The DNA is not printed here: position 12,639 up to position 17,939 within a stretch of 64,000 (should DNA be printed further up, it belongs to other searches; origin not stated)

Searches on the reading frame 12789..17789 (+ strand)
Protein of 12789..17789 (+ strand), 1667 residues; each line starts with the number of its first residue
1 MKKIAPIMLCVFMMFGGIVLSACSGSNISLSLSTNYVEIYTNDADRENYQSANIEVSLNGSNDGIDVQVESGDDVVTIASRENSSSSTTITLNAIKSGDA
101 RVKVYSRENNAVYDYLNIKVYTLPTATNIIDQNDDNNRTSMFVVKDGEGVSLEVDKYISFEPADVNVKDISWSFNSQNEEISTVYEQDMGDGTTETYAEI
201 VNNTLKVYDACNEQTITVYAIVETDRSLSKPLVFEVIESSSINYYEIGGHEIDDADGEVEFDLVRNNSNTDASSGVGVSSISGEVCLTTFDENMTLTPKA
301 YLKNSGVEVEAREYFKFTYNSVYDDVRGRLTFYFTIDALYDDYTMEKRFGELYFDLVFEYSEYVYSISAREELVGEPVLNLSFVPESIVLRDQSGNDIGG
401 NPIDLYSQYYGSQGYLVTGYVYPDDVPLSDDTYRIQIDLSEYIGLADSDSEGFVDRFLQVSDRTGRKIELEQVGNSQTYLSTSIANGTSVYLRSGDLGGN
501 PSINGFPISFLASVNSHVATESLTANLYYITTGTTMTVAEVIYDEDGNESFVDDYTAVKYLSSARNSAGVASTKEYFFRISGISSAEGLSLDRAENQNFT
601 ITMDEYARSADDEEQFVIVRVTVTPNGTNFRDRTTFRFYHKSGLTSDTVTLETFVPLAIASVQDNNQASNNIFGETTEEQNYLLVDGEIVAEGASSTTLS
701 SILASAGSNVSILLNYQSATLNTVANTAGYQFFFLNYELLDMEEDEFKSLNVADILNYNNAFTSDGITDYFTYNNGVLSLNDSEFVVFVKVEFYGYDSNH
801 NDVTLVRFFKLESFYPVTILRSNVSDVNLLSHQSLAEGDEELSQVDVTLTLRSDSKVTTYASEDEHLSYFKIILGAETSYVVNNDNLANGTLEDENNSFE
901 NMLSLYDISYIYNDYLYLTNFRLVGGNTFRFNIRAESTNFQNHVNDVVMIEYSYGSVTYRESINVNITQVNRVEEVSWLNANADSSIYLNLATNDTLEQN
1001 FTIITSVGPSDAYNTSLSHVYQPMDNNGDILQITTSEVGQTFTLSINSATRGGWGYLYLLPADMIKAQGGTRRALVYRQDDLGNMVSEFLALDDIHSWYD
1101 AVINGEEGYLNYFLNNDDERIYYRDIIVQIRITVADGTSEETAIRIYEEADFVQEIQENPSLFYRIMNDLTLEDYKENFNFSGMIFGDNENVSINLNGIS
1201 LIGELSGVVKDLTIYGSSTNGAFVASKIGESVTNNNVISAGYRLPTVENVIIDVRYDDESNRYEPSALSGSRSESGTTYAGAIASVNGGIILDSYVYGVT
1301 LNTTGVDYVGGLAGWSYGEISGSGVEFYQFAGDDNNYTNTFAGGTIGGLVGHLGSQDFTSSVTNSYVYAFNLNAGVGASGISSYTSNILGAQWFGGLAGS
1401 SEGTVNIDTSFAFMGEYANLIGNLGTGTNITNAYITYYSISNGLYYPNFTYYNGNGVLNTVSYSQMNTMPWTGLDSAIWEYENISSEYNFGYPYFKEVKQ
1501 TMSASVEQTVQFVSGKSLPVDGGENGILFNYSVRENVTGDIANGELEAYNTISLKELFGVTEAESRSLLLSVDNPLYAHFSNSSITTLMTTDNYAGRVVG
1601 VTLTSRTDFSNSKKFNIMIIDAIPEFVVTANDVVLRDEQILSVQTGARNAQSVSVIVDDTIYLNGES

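Call 4: search_protein_families(library=pfam, proteins=[window:12789-17789:+], max_evalue=0.01)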
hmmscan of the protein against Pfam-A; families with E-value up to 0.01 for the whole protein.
window:12789-17789:+ (1667 aa): 1 family
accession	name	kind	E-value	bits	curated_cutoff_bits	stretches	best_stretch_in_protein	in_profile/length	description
PF22959.3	Ig_NUP210_15th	-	0.0031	17.5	27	0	73-120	58-102/102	NUP210 Ig-like domain 15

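Call 6: search_protein_families(library=ncbifam, proteins=[window:12789-17789:+], max_evalue=1)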
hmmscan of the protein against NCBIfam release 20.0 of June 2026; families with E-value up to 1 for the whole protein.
window:12789-17789:+ (1667 aa): 1 family
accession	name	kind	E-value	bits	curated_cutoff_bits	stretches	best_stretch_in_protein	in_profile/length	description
NF053514.2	JUQZ_fam_ocin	equivalog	0.00017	21.8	40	1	1-115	1-102/107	BLB8/JUQZ-1 family protein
